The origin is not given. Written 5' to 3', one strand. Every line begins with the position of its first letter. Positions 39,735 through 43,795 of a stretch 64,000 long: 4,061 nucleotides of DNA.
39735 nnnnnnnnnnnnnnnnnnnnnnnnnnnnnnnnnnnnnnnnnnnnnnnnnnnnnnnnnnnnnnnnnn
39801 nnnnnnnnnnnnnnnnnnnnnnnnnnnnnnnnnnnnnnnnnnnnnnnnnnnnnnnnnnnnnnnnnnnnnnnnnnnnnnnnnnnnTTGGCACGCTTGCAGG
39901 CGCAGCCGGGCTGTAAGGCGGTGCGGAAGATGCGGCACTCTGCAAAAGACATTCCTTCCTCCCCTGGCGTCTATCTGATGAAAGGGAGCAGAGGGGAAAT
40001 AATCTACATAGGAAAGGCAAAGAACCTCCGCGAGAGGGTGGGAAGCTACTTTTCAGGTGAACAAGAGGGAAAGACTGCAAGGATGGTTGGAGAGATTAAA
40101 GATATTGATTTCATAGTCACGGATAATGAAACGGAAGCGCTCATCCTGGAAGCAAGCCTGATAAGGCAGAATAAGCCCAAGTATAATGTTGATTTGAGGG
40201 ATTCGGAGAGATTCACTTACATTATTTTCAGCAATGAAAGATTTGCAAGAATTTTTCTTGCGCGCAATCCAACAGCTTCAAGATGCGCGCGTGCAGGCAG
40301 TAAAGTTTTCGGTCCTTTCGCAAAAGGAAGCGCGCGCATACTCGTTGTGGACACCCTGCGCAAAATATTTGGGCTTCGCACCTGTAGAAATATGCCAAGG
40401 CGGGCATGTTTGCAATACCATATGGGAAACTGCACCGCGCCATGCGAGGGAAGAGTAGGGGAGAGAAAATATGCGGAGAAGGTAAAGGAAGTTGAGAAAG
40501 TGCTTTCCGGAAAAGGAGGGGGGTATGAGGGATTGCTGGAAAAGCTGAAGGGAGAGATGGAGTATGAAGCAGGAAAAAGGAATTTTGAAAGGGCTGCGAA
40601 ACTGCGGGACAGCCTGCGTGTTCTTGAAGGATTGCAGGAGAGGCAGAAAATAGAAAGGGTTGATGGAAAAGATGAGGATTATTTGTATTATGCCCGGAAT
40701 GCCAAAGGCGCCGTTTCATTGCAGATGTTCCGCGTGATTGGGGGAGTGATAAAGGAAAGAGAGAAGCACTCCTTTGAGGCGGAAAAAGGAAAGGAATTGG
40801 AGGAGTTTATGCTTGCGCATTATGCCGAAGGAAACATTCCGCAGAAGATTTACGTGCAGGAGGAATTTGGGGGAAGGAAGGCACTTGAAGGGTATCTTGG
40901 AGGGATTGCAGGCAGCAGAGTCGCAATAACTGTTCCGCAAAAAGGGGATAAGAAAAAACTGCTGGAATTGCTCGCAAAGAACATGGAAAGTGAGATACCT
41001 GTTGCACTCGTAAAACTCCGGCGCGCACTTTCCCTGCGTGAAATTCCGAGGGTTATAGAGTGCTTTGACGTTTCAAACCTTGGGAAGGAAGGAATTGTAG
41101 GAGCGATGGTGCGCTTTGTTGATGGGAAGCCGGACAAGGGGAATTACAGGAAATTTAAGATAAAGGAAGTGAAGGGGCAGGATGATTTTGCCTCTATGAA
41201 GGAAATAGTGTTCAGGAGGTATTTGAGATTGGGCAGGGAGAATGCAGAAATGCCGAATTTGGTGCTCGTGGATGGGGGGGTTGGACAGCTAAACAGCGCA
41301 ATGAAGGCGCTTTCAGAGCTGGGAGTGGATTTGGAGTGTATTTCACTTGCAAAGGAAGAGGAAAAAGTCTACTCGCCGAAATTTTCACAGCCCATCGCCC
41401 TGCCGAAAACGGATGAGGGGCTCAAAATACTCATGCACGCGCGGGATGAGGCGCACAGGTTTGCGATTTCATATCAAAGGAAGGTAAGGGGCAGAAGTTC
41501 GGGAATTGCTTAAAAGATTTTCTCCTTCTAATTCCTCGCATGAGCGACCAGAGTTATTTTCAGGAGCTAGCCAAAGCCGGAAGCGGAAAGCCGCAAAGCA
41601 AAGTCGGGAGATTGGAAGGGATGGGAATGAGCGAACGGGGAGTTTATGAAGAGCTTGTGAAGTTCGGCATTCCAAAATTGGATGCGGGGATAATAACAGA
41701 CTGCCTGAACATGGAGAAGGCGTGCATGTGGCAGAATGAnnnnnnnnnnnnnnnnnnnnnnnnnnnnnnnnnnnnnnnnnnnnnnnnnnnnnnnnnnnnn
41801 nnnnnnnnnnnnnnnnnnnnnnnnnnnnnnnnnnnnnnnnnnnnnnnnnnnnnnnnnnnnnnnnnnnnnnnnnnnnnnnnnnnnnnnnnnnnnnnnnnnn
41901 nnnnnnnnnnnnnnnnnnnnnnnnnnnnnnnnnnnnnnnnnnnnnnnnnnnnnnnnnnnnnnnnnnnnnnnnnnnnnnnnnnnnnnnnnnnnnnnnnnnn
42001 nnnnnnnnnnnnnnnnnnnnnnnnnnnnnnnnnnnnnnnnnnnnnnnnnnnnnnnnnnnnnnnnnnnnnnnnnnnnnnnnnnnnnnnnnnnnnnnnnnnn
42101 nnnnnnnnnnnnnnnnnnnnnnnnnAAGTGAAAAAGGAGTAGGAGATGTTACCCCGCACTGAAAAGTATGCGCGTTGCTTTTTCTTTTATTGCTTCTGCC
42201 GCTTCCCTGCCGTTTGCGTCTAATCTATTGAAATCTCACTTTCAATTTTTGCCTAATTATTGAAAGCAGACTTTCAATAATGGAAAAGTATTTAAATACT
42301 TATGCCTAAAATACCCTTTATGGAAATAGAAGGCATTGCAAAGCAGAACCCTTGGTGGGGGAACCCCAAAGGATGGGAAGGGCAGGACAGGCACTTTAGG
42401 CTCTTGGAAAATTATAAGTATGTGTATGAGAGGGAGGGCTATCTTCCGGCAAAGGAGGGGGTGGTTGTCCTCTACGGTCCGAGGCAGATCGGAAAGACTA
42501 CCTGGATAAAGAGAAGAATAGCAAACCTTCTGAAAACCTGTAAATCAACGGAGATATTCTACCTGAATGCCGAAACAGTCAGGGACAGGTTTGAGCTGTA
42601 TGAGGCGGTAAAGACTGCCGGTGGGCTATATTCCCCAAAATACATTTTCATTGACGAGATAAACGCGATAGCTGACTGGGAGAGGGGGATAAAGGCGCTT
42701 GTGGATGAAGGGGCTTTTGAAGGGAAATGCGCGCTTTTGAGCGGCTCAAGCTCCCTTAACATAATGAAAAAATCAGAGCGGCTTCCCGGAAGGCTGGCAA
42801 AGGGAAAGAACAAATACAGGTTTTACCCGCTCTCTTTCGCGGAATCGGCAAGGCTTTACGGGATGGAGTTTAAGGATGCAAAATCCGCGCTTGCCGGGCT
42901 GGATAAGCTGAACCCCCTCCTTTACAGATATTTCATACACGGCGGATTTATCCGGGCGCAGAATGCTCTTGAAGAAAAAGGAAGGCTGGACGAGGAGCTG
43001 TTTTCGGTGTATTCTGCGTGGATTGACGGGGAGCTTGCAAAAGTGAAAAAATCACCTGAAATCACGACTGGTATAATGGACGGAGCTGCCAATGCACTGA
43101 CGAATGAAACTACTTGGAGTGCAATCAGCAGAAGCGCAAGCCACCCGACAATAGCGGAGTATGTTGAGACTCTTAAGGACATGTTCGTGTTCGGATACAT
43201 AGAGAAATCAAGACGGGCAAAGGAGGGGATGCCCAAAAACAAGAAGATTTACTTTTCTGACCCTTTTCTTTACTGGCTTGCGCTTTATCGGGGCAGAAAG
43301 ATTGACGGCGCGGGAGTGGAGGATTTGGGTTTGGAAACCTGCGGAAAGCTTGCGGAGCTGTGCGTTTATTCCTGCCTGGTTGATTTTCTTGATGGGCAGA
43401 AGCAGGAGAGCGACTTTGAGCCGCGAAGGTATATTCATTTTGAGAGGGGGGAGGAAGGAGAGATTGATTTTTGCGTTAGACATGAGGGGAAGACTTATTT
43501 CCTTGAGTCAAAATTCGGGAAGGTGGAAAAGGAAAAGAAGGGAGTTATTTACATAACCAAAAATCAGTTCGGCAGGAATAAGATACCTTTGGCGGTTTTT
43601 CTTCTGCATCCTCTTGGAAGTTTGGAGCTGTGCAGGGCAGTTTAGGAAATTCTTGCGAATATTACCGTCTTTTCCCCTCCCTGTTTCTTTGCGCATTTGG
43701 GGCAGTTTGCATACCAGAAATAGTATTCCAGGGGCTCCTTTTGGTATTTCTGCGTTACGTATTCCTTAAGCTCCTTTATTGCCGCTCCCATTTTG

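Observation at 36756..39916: Dcm-Vsr-(HTH/nuclease-like)-VIT cassette interrupting the uvrB-uvrA ... uvrC cluster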

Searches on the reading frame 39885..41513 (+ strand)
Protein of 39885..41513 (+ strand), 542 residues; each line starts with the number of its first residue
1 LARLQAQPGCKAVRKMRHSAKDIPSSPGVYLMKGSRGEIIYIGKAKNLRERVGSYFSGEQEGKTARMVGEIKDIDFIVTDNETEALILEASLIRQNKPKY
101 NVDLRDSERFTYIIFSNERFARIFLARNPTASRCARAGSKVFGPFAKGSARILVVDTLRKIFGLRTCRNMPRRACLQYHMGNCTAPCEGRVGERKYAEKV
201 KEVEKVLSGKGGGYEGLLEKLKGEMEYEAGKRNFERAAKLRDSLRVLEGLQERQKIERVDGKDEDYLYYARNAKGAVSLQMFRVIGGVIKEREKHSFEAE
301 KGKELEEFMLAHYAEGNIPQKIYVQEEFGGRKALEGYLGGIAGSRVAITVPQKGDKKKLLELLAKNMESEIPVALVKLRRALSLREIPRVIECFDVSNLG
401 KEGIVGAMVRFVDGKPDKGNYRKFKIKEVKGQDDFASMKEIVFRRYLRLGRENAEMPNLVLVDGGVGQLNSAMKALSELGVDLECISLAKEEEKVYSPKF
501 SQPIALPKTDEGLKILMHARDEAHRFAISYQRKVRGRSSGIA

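Call 3: search_protein_families(library=pfam, proteins=[window:39885-41513:+], max_evalue=0.01)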
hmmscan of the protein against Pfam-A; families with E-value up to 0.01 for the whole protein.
window:39885-41513:+ (542 aa): 4 families
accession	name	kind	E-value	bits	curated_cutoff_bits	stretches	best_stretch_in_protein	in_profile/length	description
PF08459.17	UvrC_RNaseH_dom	-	3.6e-51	173.6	22.3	1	380-528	2-159/159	UvrC RNAse H endonuclease domain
PF22920.2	UvrC_RNaseH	-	2e-19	70.1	24.3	1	263-369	1-111/116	UvrC Ribonuclease H-like domain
PF01541.30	GIY-YIG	-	1.2e-11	45.2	22.6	1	27-101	2-78/78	GIY-YIG catalytic domain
PF02151.25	UVR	-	0.00032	20.8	21.5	1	217-248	3-34/36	UvrB/uvrC motif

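Call 80: search_protein_families(library=ncbifam, proteins=[window:39885-41513:+], max_evalue=1e-20)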
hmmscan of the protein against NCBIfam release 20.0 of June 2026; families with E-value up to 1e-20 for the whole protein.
window:39885-41513:+ (542 aa): 13 families
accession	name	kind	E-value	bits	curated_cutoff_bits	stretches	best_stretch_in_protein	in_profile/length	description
TIGR00194.1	uvrC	equivalog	3.5e-136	455.2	285.45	1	19-538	4-537/574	excinuclease ABC subunit UvrC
NF011263.0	PRK14669.1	equivalog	8.9e-119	397.8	1108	1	17-535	4-545/624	excinuclease ABC subunit C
NF011261.0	PRK14667.1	equivalog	3.3e-107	359.4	818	1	17-537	7-509/567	excinuclease ABC subunit C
NF011262.0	PRK14668.1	equivalog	2.9e-103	346.2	544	1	14-536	4-521/577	excinuclease ABC subunit C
NF001824.0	PRK00558.1-5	equivalog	2.2e-102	343.5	451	1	15-538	6-588/652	excinuclease ABC subunit UvrC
NF011264.0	PRK14670.1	equivalog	4.1e-86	289.5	1021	1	15-535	7-532/602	excinuclease ABC subunit C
NF011266.0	PRK14672.1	equivalog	3.7e-83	280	1504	2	10-349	5-336/691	excinuclease ABC subunit C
NF011260.0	PRK14666.1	equivalog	6e-77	259.9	649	1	20-297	6-281/698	excinuclease ABC subunit C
NF005906.0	PRK07883.1-4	equivalog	1.8e-53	181.8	495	1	12-338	200-526/563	DEDD exonuclease domain-containing protein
NF005907.0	PRK07883.1-5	equivalog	1.8e-46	158.7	454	1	10-259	214-464/584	DEDD exonuclease domain-containing protein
NF005905.0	PRK07883.1-3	equivalog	7.1e-41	140.5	508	1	13-255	213-452/581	DEDD exonuclease domain-containing protein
NF005904.0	PRK07883.1-2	equivalog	3.8e-28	98.1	969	1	11-264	217-470/584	DEDD exonuclease domain-containing protein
NF005903.0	PRK07883.1-1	equivalog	7e-28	97.4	1038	1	11-256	233-474/642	DEDD exonuclease domain-containing protein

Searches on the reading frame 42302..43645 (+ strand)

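Call 3: search_protein_families(library=pfam, proteins=[window:42302-43645:+], max_evalue=0.01)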
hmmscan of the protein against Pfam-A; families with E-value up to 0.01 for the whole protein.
window:42302-43645:+ (447 aa): 4 families
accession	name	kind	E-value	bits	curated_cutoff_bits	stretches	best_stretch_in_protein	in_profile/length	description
PF13173.12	AAA_14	-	1.8e-25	89.8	27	1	53-181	3-127/129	AAA domain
PF01637.24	ATPase_2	-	6e-07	29.9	33.2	1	53-94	21-61/225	ATPase domain predominantly from Archaea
PF13635.12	DUF4143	-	8.1e-07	29.4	28.1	1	255-405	16-159/160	Domain of unknown function (DUF4143)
PF00004.35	AAA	-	0.00099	20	21.2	1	55-125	1-71/131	ATPase family associated with various cellular activities (AAA)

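Call 5: search_protein_families(library=padloc, proteins=[window:42302-43645:+], max_evalue=0.01)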
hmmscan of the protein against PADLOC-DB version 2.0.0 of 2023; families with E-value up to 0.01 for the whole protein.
window:42302-43645:+ (447 aa): 7 families
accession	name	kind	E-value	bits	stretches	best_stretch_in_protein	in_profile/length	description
PDLC04787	PDC-S01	-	3.7e-24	83.3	1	50-327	25-303/412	-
PDLC04789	PDC-S01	-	1.2e-22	78.5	1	51-320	16-267/375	-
PDLC04790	PDC-S01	-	7e-19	65.8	1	51-407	26-369/422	-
PDLC04791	PDC-S01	-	6.7e-15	52.7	1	53-190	20-158/395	-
PDLC04792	PDC-S01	-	6.7e-08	29.5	1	51-182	18-151/452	-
PDLC04788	PDC-S01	-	7.9e-08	29.6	1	55-412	22-389/448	-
PDLC04786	PDC-S01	-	8.1e-06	22.8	1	55-422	23-403/439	-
